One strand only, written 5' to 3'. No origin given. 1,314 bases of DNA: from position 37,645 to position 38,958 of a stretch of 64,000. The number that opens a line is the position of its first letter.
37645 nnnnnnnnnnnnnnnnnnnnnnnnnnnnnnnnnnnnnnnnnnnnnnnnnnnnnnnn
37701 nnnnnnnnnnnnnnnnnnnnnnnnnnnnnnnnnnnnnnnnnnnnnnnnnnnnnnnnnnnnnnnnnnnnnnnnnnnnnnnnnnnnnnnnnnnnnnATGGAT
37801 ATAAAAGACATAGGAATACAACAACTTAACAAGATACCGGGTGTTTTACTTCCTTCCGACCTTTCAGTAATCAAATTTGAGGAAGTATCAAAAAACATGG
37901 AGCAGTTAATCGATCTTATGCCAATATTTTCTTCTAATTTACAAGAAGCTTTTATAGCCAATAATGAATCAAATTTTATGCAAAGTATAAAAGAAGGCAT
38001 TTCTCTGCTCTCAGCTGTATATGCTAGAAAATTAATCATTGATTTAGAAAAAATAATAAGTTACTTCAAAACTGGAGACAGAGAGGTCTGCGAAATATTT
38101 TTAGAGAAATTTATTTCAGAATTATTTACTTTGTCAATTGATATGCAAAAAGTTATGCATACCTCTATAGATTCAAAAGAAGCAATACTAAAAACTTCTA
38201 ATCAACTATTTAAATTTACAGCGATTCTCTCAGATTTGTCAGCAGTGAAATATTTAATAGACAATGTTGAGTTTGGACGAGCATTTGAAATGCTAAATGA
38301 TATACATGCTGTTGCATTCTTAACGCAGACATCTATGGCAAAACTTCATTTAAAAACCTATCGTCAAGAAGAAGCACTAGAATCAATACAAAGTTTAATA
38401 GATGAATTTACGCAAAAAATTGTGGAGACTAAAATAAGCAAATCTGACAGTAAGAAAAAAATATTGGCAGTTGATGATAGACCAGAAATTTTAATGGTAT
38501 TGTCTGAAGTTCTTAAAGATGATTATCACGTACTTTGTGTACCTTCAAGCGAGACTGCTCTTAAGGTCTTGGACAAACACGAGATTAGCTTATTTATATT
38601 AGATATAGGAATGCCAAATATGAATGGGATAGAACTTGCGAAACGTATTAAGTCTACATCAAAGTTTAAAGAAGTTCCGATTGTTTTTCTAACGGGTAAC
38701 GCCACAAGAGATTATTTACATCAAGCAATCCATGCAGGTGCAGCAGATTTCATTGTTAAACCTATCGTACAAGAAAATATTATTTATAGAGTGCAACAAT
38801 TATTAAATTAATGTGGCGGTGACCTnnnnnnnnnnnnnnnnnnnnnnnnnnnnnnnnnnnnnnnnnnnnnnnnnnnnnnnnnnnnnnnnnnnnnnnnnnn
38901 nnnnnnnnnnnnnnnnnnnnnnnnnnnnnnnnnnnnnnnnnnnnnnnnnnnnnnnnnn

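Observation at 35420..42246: Four-gene multistep phosphorelay island with a lipid-kinase-like gene and no DNA-binding output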

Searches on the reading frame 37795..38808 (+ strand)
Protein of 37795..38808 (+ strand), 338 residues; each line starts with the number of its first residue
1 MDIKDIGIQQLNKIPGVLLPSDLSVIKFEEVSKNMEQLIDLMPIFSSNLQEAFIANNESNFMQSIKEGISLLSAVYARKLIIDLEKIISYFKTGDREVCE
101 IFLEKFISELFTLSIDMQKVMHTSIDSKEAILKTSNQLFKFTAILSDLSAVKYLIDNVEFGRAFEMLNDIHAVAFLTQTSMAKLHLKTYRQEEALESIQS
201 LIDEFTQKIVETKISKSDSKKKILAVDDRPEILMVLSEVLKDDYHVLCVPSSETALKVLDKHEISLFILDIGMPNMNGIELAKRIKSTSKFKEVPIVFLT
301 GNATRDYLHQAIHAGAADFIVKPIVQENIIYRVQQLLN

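Call 3: search_protein_families(library=pfam, proteins=[window:37795-38808:+], max_evalue=0.1)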
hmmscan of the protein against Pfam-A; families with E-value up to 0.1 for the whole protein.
window:37795-38808:+ (338 aa): 4 families
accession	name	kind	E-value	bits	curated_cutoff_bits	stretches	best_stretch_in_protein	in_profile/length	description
PF00072.30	Response_reg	-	3.6e-26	92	30.2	1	223-333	1-110/111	Response regulator receiver domain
PF20531.3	DUF6746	-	0.016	15.6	27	1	167-209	51-93/124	Family of unknown function (DUF6746)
PF20274.4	cREC_REC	-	0.077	14.1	27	0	232-297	11-70/88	Cyclic-phosphate processing Receiver domain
PF20161.5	VpsR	-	0.094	12.9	23.7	0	220-331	10-118/121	VpsR domain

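Call 4: search_protein_families(library=ncbifam, proteins=[window:37795-38808:+], max_evalue=0.1)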
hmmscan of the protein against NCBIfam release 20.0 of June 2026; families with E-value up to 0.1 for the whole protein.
window:37795-38808:+ (338 aa): 99 families (the best 25 are shown)
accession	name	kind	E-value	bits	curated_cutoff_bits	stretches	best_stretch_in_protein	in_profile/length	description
NF053854.1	RespRegPhoBBctds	equivalog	1.7e-21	76.6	270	1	223-337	1-115/225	two-component system response regulator PhoB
NF007135.0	PRK09581.1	equivalog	1.4e-20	73.6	474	1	222-336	4-119/457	PleD family two-component system response regulator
TIGR02154.1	PhoB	equivalog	4.4e-18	65.4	296.2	1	220-337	2-120/226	phosphate regulon transcriptional regulator PhoB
NF051850.1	RespRegRprY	equivalog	6.5e-18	65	370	1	218-337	2-120/234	response regulator transcription factor RprY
NF008318.0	PRK11107.1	equivalog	3.3e-17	61.8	890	1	138-328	589-776/920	two-component sensor histidine kinase BarA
NF040689.1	MtrAB_MtrA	equivalog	4.7e-16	58.8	300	1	223-335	1-111/219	MtrAB system response regulator MtrA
NF053512.1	nitric_RR_NosR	exception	6.9e-16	58.3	400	1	223-337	1-115/422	response regulator c-di-GMP phosphodiesterase, NosR family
NF045717.1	DVU0259_DivK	exception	3.9e-15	56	160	1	220-337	2-116/117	DVU0259 family response regulator domain-containing protein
NF033120.0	vanR_FM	exception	4.1e-15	56.1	460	1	222-335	5-116/231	vancomycin resistance response regulator transcription factor, VanR-F/VanR-M family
NF038297.2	hybrid_HK_HrmK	equivalog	4.8e-15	55.2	725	1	191-325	460-596/607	hybrid histidine kinase/response regulator HrmK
NF047654.1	DiguCycDgcRLepto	equivalog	5.1e-15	55.2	500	1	220-333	2-116/295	diguanylate cyclase DgcR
NF051870.1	NAssimRespRegNtrX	equivalog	6.3e-15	55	600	1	221-335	2-117/452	nitrogen assimilation response regulator NtrX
NF008296.0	PRK11083.1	equivalog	1.4e-14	54.1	273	1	220-337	3-118/228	two-component system response regulator CreB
NF006900.1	PRK09390.1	equivalog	1.4e-14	54.1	255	1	220-335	4-118/203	response regulator FixJ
NF008099.0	PRK10841.1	equivalog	2.2e-14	52.2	920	1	103-329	718-932/949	two-component system sensor histidine kinase RcsC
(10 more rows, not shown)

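Call 61: predict_structure(alignment_id=A5)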
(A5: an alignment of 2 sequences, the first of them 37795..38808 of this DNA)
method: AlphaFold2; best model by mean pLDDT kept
length: 338 residues; sequences in the alignment: 2
mean_pLDDT: 72.4   pTM: 0.52
mean pLDDT of the five models: 72.4, 67.1, 65.6, 55.1, 50.3
residues with pLDDT >= 90: 23; 70-90: 190; 50-70: 96; < 50: 29
segments of 3 or more residues with pLDDT < 50: 1-4, 21-25, 124-136, 171-174, 215-217
pLDDT, mean of each block of 10 residues (from residue 1): 52 58 52 73 81 87 85 74 81 82 76 65 41 43 63 70 67 53 74 78 72 59 82 70 80 80 87 74 90 90 79 89 71 83
secondary structure, 60 per line:
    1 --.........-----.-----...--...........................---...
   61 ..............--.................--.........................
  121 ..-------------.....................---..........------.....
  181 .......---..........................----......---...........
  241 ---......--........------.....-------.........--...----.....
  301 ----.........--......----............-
elements in order: H3-11 H28-54 H58-74 H78-93 H96-122 H136-156 H160-169 H176-187 H191-216 E221-226 H230-240 E244-249 H252-259 E266-270 H278-286 E296-300 H305-313 E316-321 H326-337

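Call 65: fold_search(model_id=the predicted structure, library=pdb)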
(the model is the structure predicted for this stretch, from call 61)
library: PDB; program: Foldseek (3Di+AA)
matches with E <= 10: 1233; with E <= 0.001: 504
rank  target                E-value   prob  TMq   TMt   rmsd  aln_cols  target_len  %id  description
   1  4h60                  6.1e-08  1.00  0.34  0.94   1.1       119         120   30  High resolution structure of Vibrio cholerae chemotaxis protein CheY4 crystallized in low pH (4.0) condition (released 2013-08-07)
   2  4hnr                  1.5e-07  1.00  0.34  0.92   1.5       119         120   30  High resolution structure of Chemotaxis response regulator CheY4 of Vibrio cholerae (released 2013-10-02)
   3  3gl9_B                2.0e-07  1.00  0.34  0.92   1.3       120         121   31  The structure of a histidine kinase-response regulator complex sheds light into two-component signaling and reveals a  (released 2009-10-27)
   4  4ja2                  2.6e-07  1.00  0.34  0.93   1.2       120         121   32  Structural basis of a rationally rewired protein-protein interface (RR468mutant V13P, L14I, I17M and N21V) (released 2013-09-04)
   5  6rh1_C                3.0e-07  1.00  0.34  0.93   1.3       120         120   30  Revisiting pH-gated conformational switch. Complex HK853-RR468 D53A pH 7 (released 2020-02-19)
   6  6rh8_C                3.1e-07  1.00  0.34  0.92   1.3       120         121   30  Revisiting pH-gated conformational switch. Complex HK853 mutant H260A -RR468 mutant D53A pH 5.3 (released 2020-02-19)
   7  9dvt_R                3.4e-07  1.00  0.34  0.48   1.3       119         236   26  Cryo-EM structure of RpaA bound to PkaiBC DNA and the CTD of the alpha subunit of RNAP from the cyanobacterium Synecho (released 2025-10-15)
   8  3nns_A                4.9e-07  1.00  0.33  0.91   1.3       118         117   30  BeF3 Activated DrrB Receiver Domain (released 2010-08-11)
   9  5uht_B                5.2e-07  1.00  0.34  0.93   1.3       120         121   31  Structure of the Thermotoga maritima HK853-BeF3-RR468 complex at pH 5.0 (released 2017-12-27)
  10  8fk2_A                5.4e-07  1.00  0.33  0.88   1.4       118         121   30  The N-terminal VicR from Streptococcus mutans (released 2023-10-25)
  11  2a9o                  5.7e-07  1.00  0.33  0.91   1.4       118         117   31  Crystal structures of an activated YycF homologue, the essential response regulator from S.pneumoniae in complex with Be (released 2006-09-26)
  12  4jav_D                7.9e-07  1.00  0.34  0.93   1.3       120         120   32  Structural basis of a rationally rewired protein-protein interface (HK853wt and RR468mutant V13P, L14I, I17M and N21V) (released 2013-09-04)
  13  5wq0_F                7.9e-07  1.00  0.34  0.87   1.4       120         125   24  Receiver domain of Spo0A from Paenisporosarcina sp. TG-14 (released 2017-03-22)
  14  6ifh                  8.6e-07  1.00  0.33  0.92   1.2       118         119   30  Unphosphorylated Spo0F from Paenisporosarcina sp. TG-14 (released 2019-01-16)
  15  3dge_C                8.6e-07  1.00  0.34  0.91   1.4       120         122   30  Structure of a histidine kinase-response regulator complex reveals insights into Two-component signaling and a novel c (released 2009-07-07)
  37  3m6m_D                1.8e-06  1.00  0.32  0.86   2.0       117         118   30  Crystal structure of RpfF complexed with REC domain of RpfC (released 2010-09-22)
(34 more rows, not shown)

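Call 85: search_protein_families(library=padloc, proteins=[window:37795-38808:+], max_evalue=0.001)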
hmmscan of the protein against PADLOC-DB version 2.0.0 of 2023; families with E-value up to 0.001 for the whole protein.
window:37795-38808:+ (338 aa): 1 family
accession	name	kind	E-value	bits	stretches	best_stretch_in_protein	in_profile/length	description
PDLC04055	PD-T4-6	-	0.0004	17.3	1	186-337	332-483/496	-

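Call 94: find_related_loci(query=A2, collection=metagenome_contigs, flank=6000)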
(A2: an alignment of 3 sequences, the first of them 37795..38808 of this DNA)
Query A2 (338 aa) in metagenome_contigs; peptide patterns used: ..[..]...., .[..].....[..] (x = any residue, [..] = any of these).
600 stretches matched a pattern (row limit reached: there are more); 389 encode a relative of the query (tblastn E <= 1e-3); the best 80 are kept; 80 distinct loci.
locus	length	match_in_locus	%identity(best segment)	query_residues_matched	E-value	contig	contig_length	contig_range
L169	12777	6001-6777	47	206-338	4e-24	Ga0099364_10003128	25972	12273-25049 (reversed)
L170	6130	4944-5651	32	173-337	2e-21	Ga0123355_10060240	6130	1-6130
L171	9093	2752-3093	40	220-335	1e-17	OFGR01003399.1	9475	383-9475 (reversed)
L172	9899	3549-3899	35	222-337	3e-17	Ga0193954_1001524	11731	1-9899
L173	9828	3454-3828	35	206-334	4e-17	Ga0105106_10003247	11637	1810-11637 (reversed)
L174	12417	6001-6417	32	198-338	1e-16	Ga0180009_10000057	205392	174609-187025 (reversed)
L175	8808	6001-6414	33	198-337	4e-16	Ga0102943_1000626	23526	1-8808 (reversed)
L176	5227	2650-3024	36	216-337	2e-15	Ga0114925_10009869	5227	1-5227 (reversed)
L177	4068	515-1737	26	163-334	2e-15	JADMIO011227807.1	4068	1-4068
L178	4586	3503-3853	36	222-338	5e-15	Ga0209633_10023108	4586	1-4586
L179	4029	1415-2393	35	220-338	2e-14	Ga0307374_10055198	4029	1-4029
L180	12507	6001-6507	27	170-338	2e-14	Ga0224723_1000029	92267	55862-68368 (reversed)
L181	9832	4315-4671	33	221-338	3e-14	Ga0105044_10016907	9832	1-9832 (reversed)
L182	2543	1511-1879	33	215-336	3e-14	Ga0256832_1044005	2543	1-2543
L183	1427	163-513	29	223-337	4e-14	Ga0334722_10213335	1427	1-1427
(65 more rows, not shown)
